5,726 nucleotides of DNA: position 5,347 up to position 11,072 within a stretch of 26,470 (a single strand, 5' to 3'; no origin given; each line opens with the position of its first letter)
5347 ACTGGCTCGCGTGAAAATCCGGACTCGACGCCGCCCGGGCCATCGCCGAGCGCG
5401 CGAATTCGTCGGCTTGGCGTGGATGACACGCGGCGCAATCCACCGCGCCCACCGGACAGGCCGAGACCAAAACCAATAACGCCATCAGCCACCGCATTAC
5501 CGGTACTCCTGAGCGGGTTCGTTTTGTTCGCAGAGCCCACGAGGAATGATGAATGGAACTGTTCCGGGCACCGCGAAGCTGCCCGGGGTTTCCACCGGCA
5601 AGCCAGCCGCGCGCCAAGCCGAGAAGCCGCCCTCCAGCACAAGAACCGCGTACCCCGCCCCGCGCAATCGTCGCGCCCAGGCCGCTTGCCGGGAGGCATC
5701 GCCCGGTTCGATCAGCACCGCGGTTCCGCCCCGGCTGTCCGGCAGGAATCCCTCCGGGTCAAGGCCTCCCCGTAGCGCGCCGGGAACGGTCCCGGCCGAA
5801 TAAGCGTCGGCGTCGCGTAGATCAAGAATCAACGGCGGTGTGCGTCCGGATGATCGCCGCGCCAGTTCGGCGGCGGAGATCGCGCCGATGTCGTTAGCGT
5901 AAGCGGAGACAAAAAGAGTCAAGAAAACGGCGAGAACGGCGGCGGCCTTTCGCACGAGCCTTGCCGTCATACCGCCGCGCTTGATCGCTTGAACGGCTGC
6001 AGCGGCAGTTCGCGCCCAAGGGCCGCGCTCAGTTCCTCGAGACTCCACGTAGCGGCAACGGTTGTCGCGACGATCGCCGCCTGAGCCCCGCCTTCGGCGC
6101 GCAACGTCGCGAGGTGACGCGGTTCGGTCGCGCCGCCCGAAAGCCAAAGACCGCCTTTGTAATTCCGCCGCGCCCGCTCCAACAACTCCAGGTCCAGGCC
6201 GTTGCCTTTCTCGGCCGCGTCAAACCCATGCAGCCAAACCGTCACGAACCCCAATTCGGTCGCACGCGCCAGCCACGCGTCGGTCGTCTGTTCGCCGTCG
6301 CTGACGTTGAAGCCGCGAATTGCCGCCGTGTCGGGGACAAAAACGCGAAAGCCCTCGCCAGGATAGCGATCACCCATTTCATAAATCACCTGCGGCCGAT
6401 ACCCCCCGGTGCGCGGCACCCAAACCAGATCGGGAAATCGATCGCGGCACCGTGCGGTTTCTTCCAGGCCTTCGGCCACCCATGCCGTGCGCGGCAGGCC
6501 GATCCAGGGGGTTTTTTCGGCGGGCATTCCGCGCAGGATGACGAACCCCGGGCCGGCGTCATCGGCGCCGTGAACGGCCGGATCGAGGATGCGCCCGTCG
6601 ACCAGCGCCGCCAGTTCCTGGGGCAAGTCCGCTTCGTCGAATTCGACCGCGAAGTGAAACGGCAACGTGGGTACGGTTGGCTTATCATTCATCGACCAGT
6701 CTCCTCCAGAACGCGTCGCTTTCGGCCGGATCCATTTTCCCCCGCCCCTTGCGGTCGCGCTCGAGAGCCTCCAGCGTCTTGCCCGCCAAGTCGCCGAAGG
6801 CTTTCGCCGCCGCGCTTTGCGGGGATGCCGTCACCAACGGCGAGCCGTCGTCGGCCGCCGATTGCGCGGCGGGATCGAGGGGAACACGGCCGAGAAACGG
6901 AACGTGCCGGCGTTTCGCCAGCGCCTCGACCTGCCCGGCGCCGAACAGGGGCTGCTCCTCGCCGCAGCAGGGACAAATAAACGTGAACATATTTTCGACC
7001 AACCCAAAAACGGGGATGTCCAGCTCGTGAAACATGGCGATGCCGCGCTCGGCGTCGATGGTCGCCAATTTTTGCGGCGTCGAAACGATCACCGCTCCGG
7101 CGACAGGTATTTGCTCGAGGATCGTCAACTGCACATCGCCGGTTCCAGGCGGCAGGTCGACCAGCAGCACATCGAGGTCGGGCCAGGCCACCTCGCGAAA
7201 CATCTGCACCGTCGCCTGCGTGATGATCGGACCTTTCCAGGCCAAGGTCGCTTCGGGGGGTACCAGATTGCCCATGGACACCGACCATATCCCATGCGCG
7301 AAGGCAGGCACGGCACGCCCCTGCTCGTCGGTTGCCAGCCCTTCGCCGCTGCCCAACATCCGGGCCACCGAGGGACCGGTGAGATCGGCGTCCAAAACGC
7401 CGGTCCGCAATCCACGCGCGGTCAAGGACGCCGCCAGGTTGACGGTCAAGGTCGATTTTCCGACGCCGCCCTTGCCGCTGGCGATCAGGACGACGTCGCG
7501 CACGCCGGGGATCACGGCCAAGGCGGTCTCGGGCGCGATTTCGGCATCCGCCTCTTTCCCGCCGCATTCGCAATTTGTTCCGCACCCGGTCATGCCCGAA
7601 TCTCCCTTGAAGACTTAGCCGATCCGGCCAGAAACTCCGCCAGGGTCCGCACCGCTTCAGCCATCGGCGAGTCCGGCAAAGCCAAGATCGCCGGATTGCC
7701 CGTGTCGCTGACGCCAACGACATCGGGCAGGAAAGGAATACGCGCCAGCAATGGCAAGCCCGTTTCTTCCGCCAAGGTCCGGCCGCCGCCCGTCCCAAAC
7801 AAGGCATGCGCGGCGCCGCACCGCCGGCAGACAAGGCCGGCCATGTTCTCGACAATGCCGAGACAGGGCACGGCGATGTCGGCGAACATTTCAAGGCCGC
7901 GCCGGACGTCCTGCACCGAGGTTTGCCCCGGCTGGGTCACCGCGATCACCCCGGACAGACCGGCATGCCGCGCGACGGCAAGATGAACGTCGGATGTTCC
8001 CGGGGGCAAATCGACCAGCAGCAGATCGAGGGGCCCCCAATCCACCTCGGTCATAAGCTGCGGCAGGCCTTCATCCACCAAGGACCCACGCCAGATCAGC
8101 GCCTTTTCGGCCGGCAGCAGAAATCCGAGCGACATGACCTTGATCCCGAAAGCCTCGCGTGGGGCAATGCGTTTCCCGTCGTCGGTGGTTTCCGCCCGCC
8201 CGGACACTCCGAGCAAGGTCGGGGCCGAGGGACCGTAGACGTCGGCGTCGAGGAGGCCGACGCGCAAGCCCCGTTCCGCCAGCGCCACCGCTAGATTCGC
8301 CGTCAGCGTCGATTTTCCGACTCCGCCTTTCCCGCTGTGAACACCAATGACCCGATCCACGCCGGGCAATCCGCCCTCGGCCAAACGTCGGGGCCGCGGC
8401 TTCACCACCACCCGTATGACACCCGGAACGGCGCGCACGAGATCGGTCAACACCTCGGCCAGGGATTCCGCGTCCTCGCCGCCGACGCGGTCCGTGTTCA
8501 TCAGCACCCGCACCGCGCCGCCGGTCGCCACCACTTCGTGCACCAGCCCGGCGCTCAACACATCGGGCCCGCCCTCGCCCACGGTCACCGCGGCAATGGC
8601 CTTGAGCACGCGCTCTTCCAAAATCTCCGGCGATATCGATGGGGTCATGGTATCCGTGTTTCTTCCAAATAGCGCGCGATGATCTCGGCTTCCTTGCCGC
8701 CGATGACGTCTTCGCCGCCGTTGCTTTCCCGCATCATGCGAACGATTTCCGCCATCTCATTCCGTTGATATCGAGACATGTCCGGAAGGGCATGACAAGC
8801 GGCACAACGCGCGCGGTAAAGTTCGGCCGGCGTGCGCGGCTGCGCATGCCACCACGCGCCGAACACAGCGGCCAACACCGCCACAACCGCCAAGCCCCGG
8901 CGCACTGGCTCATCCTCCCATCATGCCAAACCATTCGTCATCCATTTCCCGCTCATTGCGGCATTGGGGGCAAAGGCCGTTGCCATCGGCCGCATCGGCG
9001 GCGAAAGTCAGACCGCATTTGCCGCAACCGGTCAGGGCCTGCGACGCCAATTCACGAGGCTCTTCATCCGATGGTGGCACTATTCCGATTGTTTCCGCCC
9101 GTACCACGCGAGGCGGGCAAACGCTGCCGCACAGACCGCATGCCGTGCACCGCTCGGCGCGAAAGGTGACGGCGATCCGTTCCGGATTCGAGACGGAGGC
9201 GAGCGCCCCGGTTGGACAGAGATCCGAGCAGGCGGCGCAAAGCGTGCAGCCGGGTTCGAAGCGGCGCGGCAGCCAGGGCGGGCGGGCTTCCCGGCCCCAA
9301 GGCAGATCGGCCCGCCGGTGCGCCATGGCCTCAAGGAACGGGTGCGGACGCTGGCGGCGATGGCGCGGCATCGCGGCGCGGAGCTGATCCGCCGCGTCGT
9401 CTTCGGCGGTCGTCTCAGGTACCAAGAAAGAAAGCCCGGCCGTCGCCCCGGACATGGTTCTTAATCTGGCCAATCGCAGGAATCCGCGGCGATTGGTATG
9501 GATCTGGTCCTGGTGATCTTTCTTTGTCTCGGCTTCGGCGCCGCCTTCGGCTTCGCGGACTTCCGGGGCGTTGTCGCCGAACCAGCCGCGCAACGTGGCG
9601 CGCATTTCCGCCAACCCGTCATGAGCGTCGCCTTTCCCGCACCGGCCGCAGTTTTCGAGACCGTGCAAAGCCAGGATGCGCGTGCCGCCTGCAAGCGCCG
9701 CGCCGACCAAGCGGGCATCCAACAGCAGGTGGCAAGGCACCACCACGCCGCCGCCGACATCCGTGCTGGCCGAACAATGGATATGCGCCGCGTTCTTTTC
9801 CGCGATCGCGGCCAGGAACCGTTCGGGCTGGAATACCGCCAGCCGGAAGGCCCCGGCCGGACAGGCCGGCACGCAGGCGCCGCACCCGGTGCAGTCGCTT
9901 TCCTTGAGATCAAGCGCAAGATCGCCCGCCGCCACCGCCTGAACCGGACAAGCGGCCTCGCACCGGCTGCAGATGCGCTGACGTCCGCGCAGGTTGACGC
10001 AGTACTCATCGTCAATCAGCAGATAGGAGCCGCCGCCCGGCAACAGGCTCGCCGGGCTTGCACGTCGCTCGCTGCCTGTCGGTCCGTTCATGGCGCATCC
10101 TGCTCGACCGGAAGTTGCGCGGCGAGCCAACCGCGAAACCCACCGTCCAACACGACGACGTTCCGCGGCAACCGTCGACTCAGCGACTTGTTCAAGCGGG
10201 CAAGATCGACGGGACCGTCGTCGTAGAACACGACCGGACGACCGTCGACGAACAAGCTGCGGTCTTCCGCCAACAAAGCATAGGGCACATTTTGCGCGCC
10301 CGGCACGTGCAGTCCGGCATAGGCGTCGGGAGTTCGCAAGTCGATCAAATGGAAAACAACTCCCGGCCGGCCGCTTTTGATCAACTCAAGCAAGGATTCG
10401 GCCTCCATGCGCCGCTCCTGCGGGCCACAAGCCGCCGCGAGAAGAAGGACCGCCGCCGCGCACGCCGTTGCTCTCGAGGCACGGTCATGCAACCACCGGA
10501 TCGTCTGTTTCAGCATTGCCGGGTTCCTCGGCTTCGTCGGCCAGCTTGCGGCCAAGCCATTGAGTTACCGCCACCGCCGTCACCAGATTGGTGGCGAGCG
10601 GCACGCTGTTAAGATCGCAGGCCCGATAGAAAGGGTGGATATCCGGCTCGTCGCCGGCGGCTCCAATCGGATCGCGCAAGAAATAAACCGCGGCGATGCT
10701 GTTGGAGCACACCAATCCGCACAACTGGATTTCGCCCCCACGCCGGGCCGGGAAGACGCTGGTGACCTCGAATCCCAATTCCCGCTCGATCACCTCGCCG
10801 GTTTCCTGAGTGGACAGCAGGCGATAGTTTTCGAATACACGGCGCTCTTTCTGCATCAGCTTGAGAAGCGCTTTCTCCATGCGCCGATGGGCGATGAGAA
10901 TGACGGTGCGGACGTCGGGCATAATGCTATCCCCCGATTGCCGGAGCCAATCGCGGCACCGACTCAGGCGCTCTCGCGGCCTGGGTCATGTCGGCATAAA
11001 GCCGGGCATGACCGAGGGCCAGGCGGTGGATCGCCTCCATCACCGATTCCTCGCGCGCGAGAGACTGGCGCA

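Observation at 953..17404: Apparent 17-gene sigma54 operon for an unassigned periplasmic molybdoenzyme respiratory system, with its own oxyanion sensor and an unusual accessory set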

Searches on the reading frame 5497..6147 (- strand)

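Call 4: search_protein_families(library=pfam, proteins=[window:5497-6147:-], max_evalue=0.01)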
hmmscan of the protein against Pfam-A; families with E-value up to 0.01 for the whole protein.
window:5497-6147:- (216 aa): 1 family
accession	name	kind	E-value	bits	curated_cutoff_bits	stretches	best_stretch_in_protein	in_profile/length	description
PF00581.25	Rhodanese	-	1.6e-08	35.3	22.2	1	92-180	2-101/102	Rhodanese-like domain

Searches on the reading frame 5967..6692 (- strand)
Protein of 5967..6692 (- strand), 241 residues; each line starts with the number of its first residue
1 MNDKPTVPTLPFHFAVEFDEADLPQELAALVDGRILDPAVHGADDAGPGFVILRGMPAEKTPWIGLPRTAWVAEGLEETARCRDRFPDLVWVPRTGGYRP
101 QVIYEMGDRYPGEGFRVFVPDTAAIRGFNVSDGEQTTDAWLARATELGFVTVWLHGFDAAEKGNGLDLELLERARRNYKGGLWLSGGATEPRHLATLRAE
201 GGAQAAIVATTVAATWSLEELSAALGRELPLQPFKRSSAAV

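Call 4: search_protein_families(library=pfam, proteins=[window:5967-6692:-], max_evalue=0.01)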
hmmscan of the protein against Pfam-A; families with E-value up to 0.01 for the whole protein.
window:5967-6692:- (241 aa): 1 family
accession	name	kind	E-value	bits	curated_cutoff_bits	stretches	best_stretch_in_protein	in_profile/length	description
PF00977.27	His_biosynth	-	5.7e-05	23.1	23.6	1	123-210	135-220/228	Histidine biosynthesis protein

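Call 6: search_protein_families(library=ncbifam, proteins=[window:5967-6692:-], max_evalue=0.001)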
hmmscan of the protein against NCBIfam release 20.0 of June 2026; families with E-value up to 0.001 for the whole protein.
window:5967-6692:- (241 aa): 2 families
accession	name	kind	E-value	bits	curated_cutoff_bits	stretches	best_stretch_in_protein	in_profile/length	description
TIGR03572.1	WbuZ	equivalog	0.00014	21.3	299.7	1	139-210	157-228/232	glycosyl amidation-associated protein WbuZ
TIGR00735.1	hisF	equivalog_domain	0.00063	19.1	294.55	1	138-212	158-232/254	imidazole glycerol phosphate synthase subunit HisF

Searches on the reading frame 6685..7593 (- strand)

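Call 4: search_protein_families(library=pfam, proteins=[window:6685-7593:-], max_evalue=0.01)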
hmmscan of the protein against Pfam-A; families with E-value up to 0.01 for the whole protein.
window:6685-7593:- (302 aa): 8 families
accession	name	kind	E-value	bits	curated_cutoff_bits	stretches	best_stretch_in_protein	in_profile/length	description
PF10609.15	ParA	-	6.9e-87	291.4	27.1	1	31-272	2-244/246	NUBPL iron-transfer P-loop NTPase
PF01656.29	CbiA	-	1.4e-14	54.5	25.4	1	36-252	2-124/125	CobQ/CobB/MinD/ParA nucleotide binding domain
PF13614.12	AAA_31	-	4.1e-07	30.5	27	1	34-71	3-40/177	AAA domain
PF09140.17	MipZ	-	1.5e-06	28.2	20.7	1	34-82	2-50/262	ATPase MipZ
PF00142.24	Fer4_NifH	-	5.1e-05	23.3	25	0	39-70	6-37/271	4Fe-4S iron sulfur cluster binding proteins, NifH/frxC family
PF13481.12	AAA_25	-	0.00015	21.8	27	1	26-87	24-84/195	AAA domain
PF02374.21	ArsA_ATPase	-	0.001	18.8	24.3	1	35-70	3-38/305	Anion-transporting ATPase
PF03308.22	MeaB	-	0.005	16.3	23.1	1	36-74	36-74/273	Methylmalonyl Co-A mutase-associated GTPase MeaB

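Call 106: search_protein_families(library=ncbifam, proteins=[window:6685-7593:-], max_evalue=1e-10)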
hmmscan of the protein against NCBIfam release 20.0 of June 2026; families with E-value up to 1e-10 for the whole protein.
window:6685-7593:- (302 aa): 4 families
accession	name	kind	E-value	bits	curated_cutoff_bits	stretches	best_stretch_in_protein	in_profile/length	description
NF008669.0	PRK11670.1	equivalog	1.7e-80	270.7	348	1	27-273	102-349/369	iron-sulfur cluster carrier protein ApbC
NF041136.1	MrpORP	equivalog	6.2e-77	259.3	450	1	31-282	4-257/365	iron-sulfur cluster carrier protein MrpORP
TIGR01969.1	minD_arch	subfamily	8.1e-23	80.9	201.75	1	34-274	2-231/251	cell division ATPase MinD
TIGR01968.1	minD_bact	equivalog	1.2e-13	51.1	212.9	0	33-71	2-40/261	septum site-determining protein MinD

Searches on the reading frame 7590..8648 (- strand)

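Call 4: search_protein_families(library=pfam, proteins=[window:7590-8648:-], max_evalue=0.01)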
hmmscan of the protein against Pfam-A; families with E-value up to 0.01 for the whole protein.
window:7590-8648:- (352 aa): 11 families
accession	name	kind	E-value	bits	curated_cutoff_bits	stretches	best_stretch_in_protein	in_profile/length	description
PF10609.15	ParA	-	6.4e-85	284.9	27.1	1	97-338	2-243/246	NUBPL iron-transfer P-loop NTPase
PF01656.29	CbiA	-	1.7e-15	57.5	25.4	1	103-315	3-120/125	CobQ/CobB/MinD/ParA nucleotide binding domain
PF13614.12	AAA_31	-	2.3e-08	34.6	27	1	99-138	2-41/177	AAA domain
PF01883.24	FeS_assembly_P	-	4.9e-07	30.4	23.5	1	11-80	1-71/73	Iron-sulfur cluster assembly protein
PF09140.17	MipZ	-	6.3e-06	26.1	20.7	1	100-139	2-41/262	ATPase MipZ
PF02374.21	ArsA_ATPase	-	4e-05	23.4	24.3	1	104-136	6-38/305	Anion-transporting ATPase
PF00142.24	Fer4_NifH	-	5.2e-05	23.3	25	1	106-142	7-43/271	4Fe-4S iron sulfur cluster binding proteins, NifH/frxC family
PF03308.22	MeaB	-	0.00015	21.3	23.1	1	97-136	32-70/273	Methylmalonyl Co-A mutase-associated GTPase MeaB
PF13481.12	AAA_25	-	0.0011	19.1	27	1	85-130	21-63/195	AAA domain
PF06564.18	CBP_BcsQ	-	0.0026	17.8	21.3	0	101-135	4-38/234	Cellulose biosynthesis protein BcsQ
PF07015.17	VirC1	-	0.0061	16.4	24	0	101-137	4-40/231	VirC1 protein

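Call 106: search_protein_families(library=ncbifam, proteins=[window:7590-8648:-], max_evalue=1e-10)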
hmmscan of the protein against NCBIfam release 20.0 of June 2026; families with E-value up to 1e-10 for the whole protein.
window:7590-8648:- (352 aa): 4 families
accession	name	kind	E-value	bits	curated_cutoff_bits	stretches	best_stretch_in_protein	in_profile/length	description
NF041136.1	MrpORP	equivalog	4.1e-77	259.9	450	1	97-346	4-254/365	iron-sulfur cluster carrier protein MrpORP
NF008669.0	PRK11670.1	equivalog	2.4e-73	247.1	348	1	90-341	99-350/369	iron-sulfur cluster carrier protein ApbC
TIGR01969.1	minD_arch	subfamily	7.5e-19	67.9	201.75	1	99-347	1-237/251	cell division ATPase MinD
TIGR01968.1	minD_bact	equivalog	1.1e-14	54.5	212.9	1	99-345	2-241/261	septum site-determining protein MinD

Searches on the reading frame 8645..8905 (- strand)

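Call 4: search_protein_families(library=pfam, proteins=[window:8645-8905:-], max_evalue=0.01)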
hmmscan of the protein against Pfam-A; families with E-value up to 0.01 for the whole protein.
window:8645-8905:- (86 aa): 1 family
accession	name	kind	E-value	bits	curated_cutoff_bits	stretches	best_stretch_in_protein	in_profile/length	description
PF13442.11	Cytochrome_CBB3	-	0.00028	21.6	27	1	21-42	1-22/68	Cytochrome C oxidase, cbb3-type, subunit III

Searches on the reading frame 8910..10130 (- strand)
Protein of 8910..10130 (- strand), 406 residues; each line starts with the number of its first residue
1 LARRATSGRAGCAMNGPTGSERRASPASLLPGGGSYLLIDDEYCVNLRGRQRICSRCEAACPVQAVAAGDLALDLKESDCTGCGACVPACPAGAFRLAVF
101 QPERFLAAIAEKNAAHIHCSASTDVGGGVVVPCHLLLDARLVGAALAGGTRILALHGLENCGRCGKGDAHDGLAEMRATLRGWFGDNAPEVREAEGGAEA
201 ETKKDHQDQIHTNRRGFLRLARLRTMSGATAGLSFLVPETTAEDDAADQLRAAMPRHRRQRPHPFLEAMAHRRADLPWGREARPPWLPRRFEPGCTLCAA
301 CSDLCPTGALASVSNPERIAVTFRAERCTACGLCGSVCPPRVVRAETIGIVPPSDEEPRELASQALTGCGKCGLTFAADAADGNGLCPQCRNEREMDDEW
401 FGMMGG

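Call 4: search_protein_families(library=pfam, proteins=[window:8910-10130:-], max_evalue=0.01)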
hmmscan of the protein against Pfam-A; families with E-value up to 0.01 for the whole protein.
window:8910-10130:- (406 aa): 11 families
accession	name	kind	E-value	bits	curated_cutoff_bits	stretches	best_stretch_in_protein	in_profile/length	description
PF12838.12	Fer4_7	-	7e-14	52.5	27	2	295-340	2-50/52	4Fe-4S dicluster domain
PF13237.11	Fer4_10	-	1.7e-11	44.3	25.5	2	294-339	8-53/53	4Fe-4S dicluster domain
PF13187.11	Fer4_9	-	2.1e-11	44.1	27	2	54-94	5-51/52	4Fe-4S dicluster domain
PF14697.11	Fer4_21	-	1.4e-10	41.6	35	2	39-93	3-55/59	4Fe-4S dicluster domain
PF00037.32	Fer4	-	7.5e-10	38.6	21.1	2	77-95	5-23/24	4Fe-4S binding domain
PF12797.12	Fer4_2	-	1.1e-08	34.9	24.5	2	77-92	7-22/22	4Fe-4S binding domain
PF13484.11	Fer4_16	-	2.9e-08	34.8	30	1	80-114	2-39/66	4Fe-4S double cluster binding domain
PF25160.1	LdpA_Fe-S-bd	-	1.1e-07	31.9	27.6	1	54-94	5-42/49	LdpA Fe-S cluster-binding domain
PF13183.11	Fer4_8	-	4.8e-07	30.7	27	0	294-308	53-67/68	4Fe-4S dicluster domain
PF12837.12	Fer4_6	-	2.9e-05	24.2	25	1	78-95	7-24/24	4Fe-4S binding domain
PF12800.12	Fer4_4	-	0.00088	19.9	24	1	78-93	2-17/17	4Fe-4S binding domain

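Call 6: search_protein_families(library=ncbifam, proteins=[window:8910-10130:-], max_evalue=0.001)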
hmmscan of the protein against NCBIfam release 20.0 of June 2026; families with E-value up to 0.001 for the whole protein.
window:8910-10130:- (406 aa): 52 families (the best 25 are shown)
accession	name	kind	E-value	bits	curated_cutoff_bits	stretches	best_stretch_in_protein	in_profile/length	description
NF045874.1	Vhu_polyferre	exception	1.8e-11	43.4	600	2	39-99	255-313/381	F420-non-reducing hydrogenase associated-polyferredoxin VhuB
NF058577.1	FdxA_fam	equivalog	1.3e-10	41.3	65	2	54-94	12-52/52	4Fe-4S ferredoxin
NF042909.1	FMH_DH_FwdF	exception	5.5e-10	38.9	375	2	38-123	221-303/336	tungsten-dependent formylmethanofuran dehydrogenase subunit FwdF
TIGR02700.1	flavo_MJ0208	hypoth_equivalog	7.9e-10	38.4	251.35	2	47-95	146-194/234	dihydromethanopterin reductase (acceptor)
NF005506.0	PRK07118.1-5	equivalog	8.5e-10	38.5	388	2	56-122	148-217/279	Fe-S cluster domain-containing protein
NF007013.0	PRK09477.1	equivalog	8.7e-10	38.1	234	2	299-372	195-265/286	quinol dehydrogenase ferredoxin subunit NapH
TIGR02163.1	napH_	subfamily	1.3e-09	37.9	213.05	1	299-372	172-242/255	NapH/MauN family ferredoxin-type protein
TIGR02179.1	PorD_KorD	subfamily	2.1e-09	37.4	60.05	1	294-343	26-72/78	2-oxoacid:acceptor oxidoreductase, delta subunit, pyruvate/2-ketoisovalerate family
TIGR00402.1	napF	equivalog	3e-09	37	102.2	2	281-343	21-84/149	ferredoxin-type protein NapF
NF045992.1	CircClkLdpA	equivalog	3.7e-09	36.1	450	1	54-112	109-171/360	circadian clock protein LdpA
TIGR04041.1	activase_YjjW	hypoth_equivalog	5.5e-09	35.8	250.2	2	52-112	44-105/276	YjjW family glycine radical enzyme activase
NF038196.1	ferrodoxin_EFR1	subfamily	1.5e-08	35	75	1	54-97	189-231/242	EFR1 family ferrodoxin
NF040684.1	PorD_Arch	equivalog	2.1e-08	34.1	120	1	294-344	33-80/85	pyruvate synthase subunit PorD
NF005505.0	PRK07118.1-4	equivalog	7.3e-08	32.2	378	1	54-96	221-263/265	Fe-S cluster domain-containing protein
TIGR03287.1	methan_mark_16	hypoth_equivalog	8.2e-08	31.1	363.95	2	53-97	306-349/391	methanogenesis marker 16 metalloprotein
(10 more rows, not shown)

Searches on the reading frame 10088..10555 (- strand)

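Call 5: search_protein_families(library=pfam, proteins=[window:10088-10555:-], max_evalue=0.01)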
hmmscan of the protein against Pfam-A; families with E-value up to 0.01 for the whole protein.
window:10088-10555:- (155 aa): 1 family
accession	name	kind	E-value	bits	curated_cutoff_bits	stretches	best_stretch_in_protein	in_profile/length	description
PF00581.25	Rhodanese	-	2.8e-14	53.8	22.2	1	52-145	2-101/102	Rhodanese-like domain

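Call 6: search_protein_families(library=ncbifam, proteins=[window:10088-10555:-], max_evalue=0.001)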
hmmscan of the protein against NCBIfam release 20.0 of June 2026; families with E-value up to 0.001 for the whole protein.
window:10088-10555:- (155 aa): 0 families

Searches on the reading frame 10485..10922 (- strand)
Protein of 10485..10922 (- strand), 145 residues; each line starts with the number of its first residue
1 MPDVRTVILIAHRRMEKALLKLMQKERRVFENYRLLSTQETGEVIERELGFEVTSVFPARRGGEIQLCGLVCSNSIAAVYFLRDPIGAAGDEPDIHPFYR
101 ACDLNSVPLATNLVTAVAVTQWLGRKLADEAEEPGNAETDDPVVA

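Call 5: search_protein_families(library=pfam, proteins=[window:10485-10922:-], max_evalue=0.01)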
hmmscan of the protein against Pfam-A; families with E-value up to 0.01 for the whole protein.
window:10485-10922:- (145 aa): 1 family
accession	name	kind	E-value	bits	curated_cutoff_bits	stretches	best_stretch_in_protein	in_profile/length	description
PF02142.27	MGS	-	0.0033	18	24.1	1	27-111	10-94/94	MGS-like domain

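Call 6: search_protein_families(library=ncbifam, proteins=[window:10485-10922:-], max_evalue=0.001)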
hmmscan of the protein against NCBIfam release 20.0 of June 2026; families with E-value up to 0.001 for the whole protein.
window:10485-10922:- (145 aa): 2 families
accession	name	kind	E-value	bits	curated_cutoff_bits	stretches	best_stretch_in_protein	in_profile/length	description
TIGR00160.1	MGSA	equivalog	2.8e-27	95.4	146.9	1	7-124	5-122/143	methylglyoxal synthase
NF003559.0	PRK05234.1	equivalog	1.7e-25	89.5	84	1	3-126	4-127/145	methylglyoxal synthase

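Call 72: search_solved_structures(query=window:10485-10922:-, max_evalue=0.01, show_alignments=1)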
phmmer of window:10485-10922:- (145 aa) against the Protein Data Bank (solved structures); distinct sequences matched with E-value up to 0.01: 11.
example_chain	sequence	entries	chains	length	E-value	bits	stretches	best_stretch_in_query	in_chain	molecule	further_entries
2xw6_A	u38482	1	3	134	3.6e-20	75.6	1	4-125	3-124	METHYLGLYOXAL SYNTHASE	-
2x8w_A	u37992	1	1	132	5.3e-20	75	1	5-125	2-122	METHYLGLYOXAL SYNTHASE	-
1wo8_A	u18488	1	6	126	8.9e-20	74.3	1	6-124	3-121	methylglyoxal synthase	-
6f2c_A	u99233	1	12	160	8.4e-18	67.9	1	4-123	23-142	Methylglyoxal synthase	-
5h3l_A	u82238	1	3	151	1.5e-15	60.7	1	2-120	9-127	Methylglyoxal synthase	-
8u2v_A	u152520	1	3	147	1.6e-15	60.6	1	6-120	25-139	Methylglyoxal synthase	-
6phe_A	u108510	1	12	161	5e-15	58.9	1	1-118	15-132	Methylglyoxal synthase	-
1s89_A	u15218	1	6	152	4e-14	56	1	2-120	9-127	Methylglyoxal synthase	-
1s8a_A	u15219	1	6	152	5.6e-14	55.5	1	2-120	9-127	Methylglyoxal synthase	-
1b93_A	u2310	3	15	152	7.8e-14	55.1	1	2-120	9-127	PROTEIN (METHYLGLYOXAL SYNTHASE) | METHYLGLYOXAL SYNTHASE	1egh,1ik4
1vmd_A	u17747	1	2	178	7.2e-08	35.7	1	5-116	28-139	Methylglyoxal synthase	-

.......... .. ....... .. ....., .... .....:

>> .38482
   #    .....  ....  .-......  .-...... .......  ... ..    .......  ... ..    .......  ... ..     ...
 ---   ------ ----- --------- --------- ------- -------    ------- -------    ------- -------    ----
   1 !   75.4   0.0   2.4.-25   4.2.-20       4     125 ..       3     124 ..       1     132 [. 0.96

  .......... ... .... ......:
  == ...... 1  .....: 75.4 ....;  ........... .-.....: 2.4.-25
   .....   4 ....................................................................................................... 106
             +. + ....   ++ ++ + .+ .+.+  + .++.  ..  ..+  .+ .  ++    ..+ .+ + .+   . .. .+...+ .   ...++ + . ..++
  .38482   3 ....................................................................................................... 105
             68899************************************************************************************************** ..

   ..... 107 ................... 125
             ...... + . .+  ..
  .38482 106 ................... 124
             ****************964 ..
